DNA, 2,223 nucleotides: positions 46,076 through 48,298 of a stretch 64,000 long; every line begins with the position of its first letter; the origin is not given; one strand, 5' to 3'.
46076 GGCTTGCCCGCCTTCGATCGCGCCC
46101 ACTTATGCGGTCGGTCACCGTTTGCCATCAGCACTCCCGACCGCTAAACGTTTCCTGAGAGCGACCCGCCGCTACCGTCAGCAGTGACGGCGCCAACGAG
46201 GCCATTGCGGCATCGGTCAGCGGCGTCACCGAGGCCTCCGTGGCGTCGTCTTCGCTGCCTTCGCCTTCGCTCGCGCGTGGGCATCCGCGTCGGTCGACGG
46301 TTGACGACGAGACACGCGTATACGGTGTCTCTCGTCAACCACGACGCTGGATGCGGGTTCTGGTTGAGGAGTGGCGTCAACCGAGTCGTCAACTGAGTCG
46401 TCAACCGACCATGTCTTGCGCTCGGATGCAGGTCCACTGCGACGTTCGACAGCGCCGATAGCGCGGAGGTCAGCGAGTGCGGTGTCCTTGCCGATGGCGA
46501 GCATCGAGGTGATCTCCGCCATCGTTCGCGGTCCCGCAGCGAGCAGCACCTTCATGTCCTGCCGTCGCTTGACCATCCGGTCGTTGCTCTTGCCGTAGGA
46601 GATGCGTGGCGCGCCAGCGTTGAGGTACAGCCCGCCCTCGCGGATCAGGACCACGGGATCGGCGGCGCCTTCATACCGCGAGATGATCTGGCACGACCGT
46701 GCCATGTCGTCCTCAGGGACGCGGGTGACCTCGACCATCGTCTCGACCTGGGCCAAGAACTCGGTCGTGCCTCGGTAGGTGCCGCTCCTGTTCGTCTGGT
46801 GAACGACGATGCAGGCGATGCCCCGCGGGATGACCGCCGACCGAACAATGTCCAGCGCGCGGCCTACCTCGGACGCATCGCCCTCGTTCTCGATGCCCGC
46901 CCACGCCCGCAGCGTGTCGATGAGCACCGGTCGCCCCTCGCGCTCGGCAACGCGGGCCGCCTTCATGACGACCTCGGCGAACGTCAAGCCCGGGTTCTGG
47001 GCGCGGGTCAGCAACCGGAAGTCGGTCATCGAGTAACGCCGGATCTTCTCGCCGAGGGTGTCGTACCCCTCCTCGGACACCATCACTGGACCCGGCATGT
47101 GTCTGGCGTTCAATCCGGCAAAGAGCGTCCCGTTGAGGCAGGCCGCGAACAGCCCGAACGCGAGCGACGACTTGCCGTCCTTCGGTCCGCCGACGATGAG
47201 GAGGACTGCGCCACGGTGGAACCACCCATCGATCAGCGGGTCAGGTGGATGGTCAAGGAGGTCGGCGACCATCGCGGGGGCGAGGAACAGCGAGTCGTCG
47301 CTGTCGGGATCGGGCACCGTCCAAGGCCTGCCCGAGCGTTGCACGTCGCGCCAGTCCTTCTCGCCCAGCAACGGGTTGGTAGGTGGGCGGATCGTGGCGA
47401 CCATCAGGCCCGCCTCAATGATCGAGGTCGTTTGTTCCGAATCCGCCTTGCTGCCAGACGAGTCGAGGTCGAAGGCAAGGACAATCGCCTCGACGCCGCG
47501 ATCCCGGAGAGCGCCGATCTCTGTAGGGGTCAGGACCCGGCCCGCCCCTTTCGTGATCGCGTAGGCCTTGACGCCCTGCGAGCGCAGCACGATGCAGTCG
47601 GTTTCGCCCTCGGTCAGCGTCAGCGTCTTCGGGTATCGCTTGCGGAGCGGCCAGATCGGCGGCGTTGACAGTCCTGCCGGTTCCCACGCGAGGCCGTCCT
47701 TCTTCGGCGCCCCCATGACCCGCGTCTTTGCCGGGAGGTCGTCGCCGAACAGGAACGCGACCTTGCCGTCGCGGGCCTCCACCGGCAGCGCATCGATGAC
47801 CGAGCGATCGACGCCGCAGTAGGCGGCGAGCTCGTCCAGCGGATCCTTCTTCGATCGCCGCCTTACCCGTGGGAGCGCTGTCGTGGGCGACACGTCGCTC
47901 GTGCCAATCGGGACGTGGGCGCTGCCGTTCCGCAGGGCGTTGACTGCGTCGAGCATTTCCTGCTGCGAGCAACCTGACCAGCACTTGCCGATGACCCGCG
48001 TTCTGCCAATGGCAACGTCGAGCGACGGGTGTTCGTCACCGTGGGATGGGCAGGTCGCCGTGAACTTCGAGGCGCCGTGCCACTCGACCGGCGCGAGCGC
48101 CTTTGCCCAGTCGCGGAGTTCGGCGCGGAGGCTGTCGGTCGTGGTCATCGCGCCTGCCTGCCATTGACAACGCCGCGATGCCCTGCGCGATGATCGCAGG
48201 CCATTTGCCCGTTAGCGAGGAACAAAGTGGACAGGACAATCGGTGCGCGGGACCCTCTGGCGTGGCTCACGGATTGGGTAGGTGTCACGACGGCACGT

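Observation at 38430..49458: ~11-kb lower-GC integrative element with integrase, XRE regulator and primase-helicase but no virion or conjugation genes: satellite-like island in a high-GC actinobacterial background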

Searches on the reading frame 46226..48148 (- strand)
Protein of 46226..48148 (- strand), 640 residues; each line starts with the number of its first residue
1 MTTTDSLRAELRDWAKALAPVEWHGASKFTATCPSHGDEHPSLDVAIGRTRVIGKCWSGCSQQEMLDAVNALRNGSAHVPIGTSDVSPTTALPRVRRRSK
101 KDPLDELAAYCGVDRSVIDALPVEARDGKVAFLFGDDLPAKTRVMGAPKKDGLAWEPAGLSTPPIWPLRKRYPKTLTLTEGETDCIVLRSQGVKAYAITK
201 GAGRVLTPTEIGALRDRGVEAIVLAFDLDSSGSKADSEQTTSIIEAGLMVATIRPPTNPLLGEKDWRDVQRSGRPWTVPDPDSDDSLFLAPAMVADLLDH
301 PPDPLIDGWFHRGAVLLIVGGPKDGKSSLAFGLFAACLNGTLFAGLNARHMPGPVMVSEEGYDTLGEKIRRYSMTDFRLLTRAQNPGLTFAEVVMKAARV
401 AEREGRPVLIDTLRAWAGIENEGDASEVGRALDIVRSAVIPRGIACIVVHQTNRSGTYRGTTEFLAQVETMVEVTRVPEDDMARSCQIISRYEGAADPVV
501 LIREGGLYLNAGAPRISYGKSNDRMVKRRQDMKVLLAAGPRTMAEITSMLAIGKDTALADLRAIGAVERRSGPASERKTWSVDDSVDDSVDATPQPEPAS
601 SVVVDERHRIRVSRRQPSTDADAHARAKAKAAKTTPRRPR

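Call 11: search_protein_families(library=pfam, max_evalue=0.01, proteins=[window:46226-48148:-])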
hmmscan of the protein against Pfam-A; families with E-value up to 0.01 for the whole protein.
window:46226-48148:- (640 aa): 2 families
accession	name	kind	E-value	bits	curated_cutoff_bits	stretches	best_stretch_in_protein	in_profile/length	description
PF13481.12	AAA_25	-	2.3e-14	53.9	27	1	300-455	20-193/195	AAA domain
PF13155.12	Toprim_2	-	3.9e-07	30.8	22.1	1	178-268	2-86/88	Toprim-like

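Call 14: search_protein_families(library=phrogs, max_evalue=0.01, proteins=[window:46226-48148:-])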
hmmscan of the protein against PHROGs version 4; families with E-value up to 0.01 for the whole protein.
window:46226-48148:- (640 aa): 7 families
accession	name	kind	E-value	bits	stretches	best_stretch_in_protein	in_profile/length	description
phrog_6088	-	DNA, RNA and nucleotide metabolism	3.2e-10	40.1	1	18-70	11-64/772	DNA primase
phrog_6444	-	DNA, RNA and nucleotide metabolism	2.4e-06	27.6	1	172-247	258-330/577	DNA primase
phrog_906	-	DNA, RNA and nucleotide metabolism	1.2e-05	25.3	1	300-482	513-704/872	DNA polymerase/primase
phrog_25693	-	unknown function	9.5e-05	22.2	1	299-373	35-109/405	-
phrog_3123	-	unknown function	0.0002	21.1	0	298-360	326-388/583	-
phrog_239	-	DNA, RNA and nucleotide metabolism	0.00032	20.7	1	172-330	192-375/801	DNA primase/helicase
phrog_6357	-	unknown function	0.0096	16.2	0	293-478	12-191/321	-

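Call 19: find_encoding_contigs(protein=window:46226-48148:-, flank=10000, max_places=6)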
Protein window:46226-48148:- (640 aa): 1 contig read that carries it; 1 place shown.
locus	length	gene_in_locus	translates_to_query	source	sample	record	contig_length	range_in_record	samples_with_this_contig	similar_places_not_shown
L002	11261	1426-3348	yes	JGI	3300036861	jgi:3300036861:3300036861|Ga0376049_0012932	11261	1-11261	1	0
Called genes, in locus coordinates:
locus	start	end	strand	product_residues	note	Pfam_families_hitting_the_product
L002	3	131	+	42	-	?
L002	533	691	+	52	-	PF13560:HTH_31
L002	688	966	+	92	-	-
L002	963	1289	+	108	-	-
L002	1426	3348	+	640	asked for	PF13155:Toprim_2 (weak), PF13481:AAA_25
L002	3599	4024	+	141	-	PF19067:DUF5763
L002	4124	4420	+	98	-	-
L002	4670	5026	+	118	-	PF02945:Endonuclease_7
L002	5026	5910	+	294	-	-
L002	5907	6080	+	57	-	-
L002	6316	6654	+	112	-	-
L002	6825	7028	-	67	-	-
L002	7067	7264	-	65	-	-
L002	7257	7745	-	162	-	PF18967:PycTM (faint)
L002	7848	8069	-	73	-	-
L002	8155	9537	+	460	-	-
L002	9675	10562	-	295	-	PF02899:Phage_int_SAM_1 (weak), PF00589:Phage_integrase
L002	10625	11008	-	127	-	-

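Call 24: find_homologous_proteins(query=window:46226-48148:-)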
Query window:46226-48148:- (640 aa): 13 proteins with E <= 0.001 among 8000 candidates.
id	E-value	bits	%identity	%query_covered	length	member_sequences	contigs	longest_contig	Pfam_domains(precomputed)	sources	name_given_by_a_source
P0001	0.0e+0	1437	100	100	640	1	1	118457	PF13155.13,PF13481.13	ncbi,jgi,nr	ncbi:MAG TPA: AAA family ATPase [Candidatus Limnocylindrales bacterium]|jgi:hypothetical protein|nr:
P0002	2.5e-192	659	55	96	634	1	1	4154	PF13155.13,PF13481.13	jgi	jgi:hypothetical protein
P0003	5.5e-184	631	59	82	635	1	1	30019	PF13155.13,PF13662.13,PF13481.13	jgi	jgi:hypothetical protein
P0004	7.0e-184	631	53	94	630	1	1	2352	PF13155.13,PF13481.13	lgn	-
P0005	3.6e-172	592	58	80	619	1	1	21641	PF13155.13,PF13662.13,PF13481.13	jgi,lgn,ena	-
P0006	1.2e-67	247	36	74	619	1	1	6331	PF13155.13,PF13481.13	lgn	-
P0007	1.5e-65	240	36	75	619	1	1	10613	PF13155.13,PF13481.13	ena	-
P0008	3.3e-36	143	27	67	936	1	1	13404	PF13155.13,PF13662.13,PF01751.29,PF13481.13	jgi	-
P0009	2.8e-35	140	28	70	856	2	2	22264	PF13155.13,PF13481.13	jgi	-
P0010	1.1e-33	135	29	69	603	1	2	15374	PF13481.13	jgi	jgi:hypothetical protein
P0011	4.5e-32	129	26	69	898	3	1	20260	PF13155.13,PF13662.13,PF13481.13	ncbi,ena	-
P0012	7.8e-32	129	25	71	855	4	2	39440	PF13155.13,PF13662.13,PF13481.13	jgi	jgi:hypothetical protein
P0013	1.1e-26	112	27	55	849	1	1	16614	PF13155.13,PF13662.13,PF01751.29,PF13481.13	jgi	jgi:hypothetical protein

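Call 30: find_encoding_contigs(protein=P0003, flank=10000, max_places=3)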
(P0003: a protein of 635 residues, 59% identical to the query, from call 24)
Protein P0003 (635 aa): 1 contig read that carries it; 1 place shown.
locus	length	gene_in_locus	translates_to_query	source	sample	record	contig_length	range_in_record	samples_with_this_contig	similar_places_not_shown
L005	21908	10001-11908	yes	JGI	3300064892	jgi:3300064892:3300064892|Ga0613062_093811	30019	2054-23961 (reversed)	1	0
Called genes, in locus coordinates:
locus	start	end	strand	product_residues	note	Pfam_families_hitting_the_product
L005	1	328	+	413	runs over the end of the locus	PF00239:Resolvase, PF13408:Zn_ribbon_recom (weak)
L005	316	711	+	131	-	-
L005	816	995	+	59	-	-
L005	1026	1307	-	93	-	-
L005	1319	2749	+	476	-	PF13481:AAA_25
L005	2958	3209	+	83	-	-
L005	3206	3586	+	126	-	-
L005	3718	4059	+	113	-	-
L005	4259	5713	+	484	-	PF05065:Phage_capsid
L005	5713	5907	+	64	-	-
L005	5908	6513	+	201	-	PF04586:Peptidase_S78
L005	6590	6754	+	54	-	-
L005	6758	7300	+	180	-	-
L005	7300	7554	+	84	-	-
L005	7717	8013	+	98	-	-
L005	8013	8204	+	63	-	-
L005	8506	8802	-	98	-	-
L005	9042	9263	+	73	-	PF13560:HTH_31, PF01381:HTH_3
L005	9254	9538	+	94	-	-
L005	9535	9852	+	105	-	-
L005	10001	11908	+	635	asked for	PF13155:Toprim_2, PF13662:Toprim_4, PF13481:AAA_25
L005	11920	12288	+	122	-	-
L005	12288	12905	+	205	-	-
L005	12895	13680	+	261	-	PF03237:Terminase_6N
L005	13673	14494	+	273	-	-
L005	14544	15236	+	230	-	-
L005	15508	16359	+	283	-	PF18863:AbiJ_NTD4 (weak)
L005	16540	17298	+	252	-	PF07505:DUF5131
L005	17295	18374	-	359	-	-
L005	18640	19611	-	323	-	PF02899:Phage_int_SAM_1 (weak), PF00589:Phage_integrase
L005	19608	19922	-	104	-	-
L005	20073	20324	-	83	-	-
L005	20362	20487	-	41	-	-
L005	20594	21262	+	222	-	PF07336:ABATE, PF11706:zf-CGNR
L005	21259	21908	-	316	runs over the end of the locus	PF00296:Bac_luciferase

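Call 31: find_encoding_contigs(protein=P0005, flank=10000, max_places=3)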
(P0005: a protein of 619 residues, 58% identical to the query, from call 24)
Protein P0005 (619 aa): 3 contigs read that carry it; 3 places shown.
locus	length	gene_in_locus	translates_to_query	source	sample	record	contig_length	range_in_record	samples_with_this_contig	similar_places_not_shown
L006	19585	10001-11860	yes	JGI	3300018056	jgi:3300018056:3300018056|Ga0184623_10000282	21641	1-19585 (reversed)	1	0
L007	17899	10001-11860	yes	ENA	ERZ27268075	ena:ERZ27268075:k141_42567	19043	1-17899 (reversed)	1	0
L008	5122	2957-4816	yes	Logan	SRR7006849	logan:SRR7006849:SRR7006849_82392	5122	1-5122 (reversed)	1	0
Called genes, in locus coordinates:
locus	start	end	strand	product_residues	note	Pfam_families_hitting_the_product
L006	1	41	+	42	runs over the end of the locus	-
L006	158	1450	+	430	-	PF01018:GTP1_OBG, PF01926:MMR_HSR1, PF02421:FeoB_N, PF09269:DUF1967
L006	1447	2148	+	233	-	PF01467:CTP_transf_like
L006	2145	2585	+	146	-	PF02410:RsfS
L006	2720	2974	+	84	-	-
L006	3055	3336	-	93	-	PF04226:Transgly_assoc (weak)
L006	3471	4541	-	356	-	PF21694:DNA_pol3_delta_C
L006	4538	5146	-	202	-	PF01966:HD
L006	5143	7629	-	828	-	PF03772:Competence, PF00753:Lactamase_B, PF12706:Lactamase_B_2 (weak)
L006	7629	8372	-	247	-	PF10531:SLBB, PF00633:HHH (weak), PF12836:HHH_3, PF14520:HHH_5 (faint)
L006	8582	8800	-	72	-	-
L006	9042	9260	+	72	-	PF13560:HTH_31, PF01381:HTH_3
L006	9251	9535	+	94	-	-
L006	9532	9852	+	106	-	-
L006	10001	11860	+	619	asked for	PF13155:Toprim_2 (weak), PF13662:Toprim_4, PF13481:AAA_25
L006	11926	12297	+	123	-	-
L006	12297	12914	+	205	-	-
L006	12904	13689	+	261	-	PF03237:Terminase_6N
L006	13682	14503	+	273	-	-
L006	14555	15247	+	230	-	-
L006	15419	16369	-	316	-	-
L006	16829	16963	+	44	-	-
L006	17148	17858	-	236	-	-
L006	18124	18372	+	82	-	-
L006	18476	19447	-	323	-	PF02899:Phage_int_SAM_1 (faint), PF13495:Phage_int_SAM_4 (weak), PF00589:Phage_integrase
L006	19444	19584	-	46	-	?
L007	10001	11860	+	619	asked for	PF13155:Toprim_2 (weak), PF13662:Toprim_4, PF13481:AAA_25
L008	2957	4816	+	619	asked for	PF13155:Toprim_2 (weak), PF13662:Toprim_4, PF13481:AAA_25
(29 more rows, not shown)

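Call 37: search_protein_families(library=pfam, max_evalue=0.01, proteins=[L006:11926-12297:+, L006:13682-14503:+, L006:15419-16369:-, L006:17148-17858:-])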
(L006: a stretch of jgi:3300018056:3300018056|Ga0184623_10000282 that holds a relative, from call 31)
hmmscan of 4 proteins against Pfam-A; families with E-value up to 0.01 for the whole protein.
L006:11926-12297:+ (123 aa): 0 families

L006:13682-14503:+ (273 aa): 0 families

L006:15419-16369:- (316 aa): 1 family
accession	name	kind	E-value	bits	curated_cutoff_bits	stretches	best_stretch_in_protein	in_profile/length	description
PF22564.2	HAAS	-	0.008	17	27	0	170-231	5-46/55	HAAS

L006:17148-17858:- (236 aa): 0 families

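Call 38: search_protein_families(library=phrogs, max_evalue=0.01, proteins=[L006:11926-12297:+, L006:13682-14503:+, L006:15419-16369:-, L006:17148-17858:-])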
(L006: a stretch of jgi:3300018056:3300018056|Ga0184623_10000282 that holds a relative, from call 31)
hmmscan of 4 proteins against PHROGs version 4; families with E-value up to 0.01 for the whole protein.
L006:11926-12297:+ (123 aa): 0 families

L006:13682-14503:+ (273 aa): 1 family
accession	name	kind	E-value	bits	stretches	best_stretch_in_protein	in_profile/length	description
phrog_27743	-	unknown function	8.2e-07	29.9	1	94-217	95-213/233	-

L006:15419-16369:- (316 aa): 0 families

L006:17148-17858:- (236 aa): 0 families

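Call 39: find_related_loci(query=window:46226-48148:-, collection=viral_contigs, flank=10000)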
Query window:46226-48148:- (640 aa) in viral_contigs; peptide patterns used: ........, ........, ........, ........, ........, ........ (x = any residue, [..] = any of these).
2 stretches matched a pattern; 1 encode a relative of the query (tblastn E <= 1e-3); 1 distinct loci.
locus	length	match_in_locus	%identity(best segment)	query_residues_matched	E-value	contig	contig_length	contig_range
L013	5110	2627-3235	27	8-206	3e-6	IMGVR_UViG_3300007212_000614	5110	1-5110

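Call 41: find_related_loci(query=L002:8155-9537:+, collection=viral_contigs, flank=10000)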
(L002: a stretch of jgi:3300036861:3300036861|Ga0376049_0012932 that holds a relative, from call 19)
Query L002:8155-9537:+ (460 aa) in viral_contigs; peptide patterns used: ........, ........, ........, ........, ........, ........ (x = any residue, [..] = any of these).
9 stretches matched a pattern, but none encodes a relative of the query by tblastn (E <= 1e-3).

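Call 44: search_protein_families(library=padloc, max_evalue=0.01, proteins=[L002:8155-9537:+, L005:15508-16359:+, L005:17295-18374:-, L006:15419-16369:-])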
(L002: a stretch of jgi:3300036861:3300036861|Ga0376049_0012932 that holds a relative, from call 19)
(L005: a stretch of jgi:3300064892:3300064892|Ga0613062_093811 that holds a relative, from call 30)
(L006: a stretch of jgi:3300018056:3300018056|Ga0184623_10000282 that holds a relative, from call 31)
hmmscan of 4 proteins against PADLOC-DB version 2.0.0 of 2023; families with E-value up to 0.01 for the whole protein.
L002:8155-9537:+ (460 aa): 0 families

L005:15508-16359:+ (283 aa): 2 families
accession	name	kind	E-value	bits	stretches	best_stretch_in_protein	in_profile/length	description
PDLC04997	PDC-S32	-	1.4e-06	26.2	1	113-241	117-243/285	-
PDLC04996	PDC-S32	-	9.4e-05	20.2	1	115-240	113-236/280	-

L005:17295-18374:- (359 aa): 5 families
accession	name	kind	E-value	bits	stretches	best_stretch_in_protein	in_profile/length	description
PDLC04567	PDC-M30A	-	1.6e-46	157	1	6-356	6-378/381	-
PDLC04566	PDC-M30A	-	7.6e-35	118.6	1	13-341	12-342/372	-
PDLC04568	PDC-M30A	-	1.5e-24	85.1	1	12-265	12-265/368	-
PDLC04636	PDC-M41A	-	1.7e-09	35.8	1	14-145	9-141/281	-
PDLC04635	PDC-M41A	-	0.00026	19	1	13-98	10-110/298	-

L006:15419-16369:- (316 aa): 0 families

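Call 45: search_protein_families(library=ncbifam, max_evalue=0.01, proteins=[L002:8155-9537:+, window:46226-48148:-])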
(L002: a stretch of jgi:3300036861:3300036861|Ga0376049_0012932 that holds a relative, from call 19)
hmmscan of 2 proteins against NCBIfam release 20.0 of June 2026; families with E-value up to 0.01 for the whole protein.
L002:8155-9537:+ (460 aa): 0 families

window:46226-48148:- (640 aa): 1 family
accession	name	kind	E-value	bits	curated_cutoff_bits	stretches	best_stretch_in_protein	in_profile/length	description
TIGR01391.1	dnaG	equivalog_domain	1.4e-07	30.7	283.6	1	173-256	256-336/414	DNA primase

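Call 46: find_homologous_proteins(query=L002:8155-9537:+)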
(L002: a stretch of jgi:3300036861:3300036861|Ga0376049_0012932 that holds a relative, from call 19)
Query L002:8155-9537:+ (460 aa): 428 proteins with E <= 0.001 among 8000 candidates; the best 120 are listed.
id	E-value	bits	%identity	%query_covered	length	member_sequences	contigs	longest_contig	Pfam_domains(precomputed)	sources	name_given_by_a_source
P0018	0.0e+0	1045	100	100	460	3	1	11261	-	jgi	jgi:hypothetical protein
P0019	1.9e-241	820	78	100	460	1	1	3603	-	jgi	jgi:hypothetical protein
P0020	7.6e-231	785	77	100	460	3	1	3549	-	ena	-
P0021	2.0e-228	777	75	100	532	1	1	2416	-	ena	-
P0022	3.6e-195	667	65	99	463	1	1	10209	-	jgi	jgi:hypothetical protein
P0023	8.1e-189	646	62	100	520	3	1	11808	-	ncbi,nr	ncbi:MAG: hypothetical protein FIA93_08445 [Deltaproteobacteria bacterium]|nr:hypothetical protein [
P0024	3.9e-184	631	61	100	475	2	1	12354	-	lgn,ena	-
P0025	1.6e-182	625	62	96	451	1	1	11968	-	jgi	jgi:hypothetical protein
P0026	2.7e-181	621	62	99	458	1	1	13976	-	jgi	jgi:hypothetical protein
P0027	8.2e-180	616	59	99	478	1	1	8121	-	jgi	jgi:hypothetical protein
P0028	4.9e-175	601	60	100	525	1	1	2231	-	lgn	-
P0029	1.5e-174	599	59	99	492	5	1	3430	-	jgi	jgi:hypothetical protein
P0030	5.0e-171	588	59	99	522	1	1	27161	-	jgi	jgi:hypothetical protein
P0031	2.0e-170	586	57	100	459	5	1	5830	-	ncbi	-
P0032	4.0e-170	585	58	99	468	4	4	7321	-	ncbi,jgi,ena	-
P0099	1.0e-163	563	55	100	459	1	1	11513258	-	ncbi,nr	ncbi:hypothetical protein OHA02_14740 [Streptomyces phaeochromogenes]|nr:hypothetical protein [Strep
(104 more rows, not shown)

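Call 48: find_encoding_contigs(protein=P0099, flank=10000, max_places=2)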
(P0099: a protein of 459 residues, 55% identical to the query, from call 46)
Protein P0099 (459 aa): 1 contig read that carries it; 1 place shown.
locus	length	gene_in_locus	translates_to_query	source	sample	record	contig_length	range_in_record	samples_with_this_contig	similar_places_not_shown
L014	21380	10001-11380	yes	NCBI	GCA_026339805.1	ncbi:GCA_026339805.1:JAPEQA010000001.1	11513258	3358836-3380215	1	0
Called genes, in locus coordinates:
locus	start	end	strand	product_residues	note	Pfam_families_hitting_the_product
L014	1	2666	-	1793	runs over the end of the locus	PF00270:DEAD, PF27116:YjiV_N, PF00271:Helicase_C (weak)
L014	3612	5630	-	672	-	-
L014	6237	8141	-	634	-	PF13191:AAA_16, PF13604:AAA_30 (weak), PF09848:SLFN-g3_helicase, PF13401:AAA_22 (weak)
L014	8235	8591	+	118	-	PF03819:MazG (weak), PF12643:MazG-like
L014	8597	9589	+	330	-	-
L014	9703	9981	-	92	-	-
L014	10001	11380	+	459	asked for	-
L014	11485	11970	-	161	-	-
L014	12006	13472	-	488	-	PF18862:ApeA_NTD1, PF18739:HEPN_Apea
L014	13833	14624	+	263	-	PF00392:GntR, PF00293:NUDIX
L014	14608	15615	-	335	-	-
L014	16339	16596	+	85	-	PF19801:DUF6284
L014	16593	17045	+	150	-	-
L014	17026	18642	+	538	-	-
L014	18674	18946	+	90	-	-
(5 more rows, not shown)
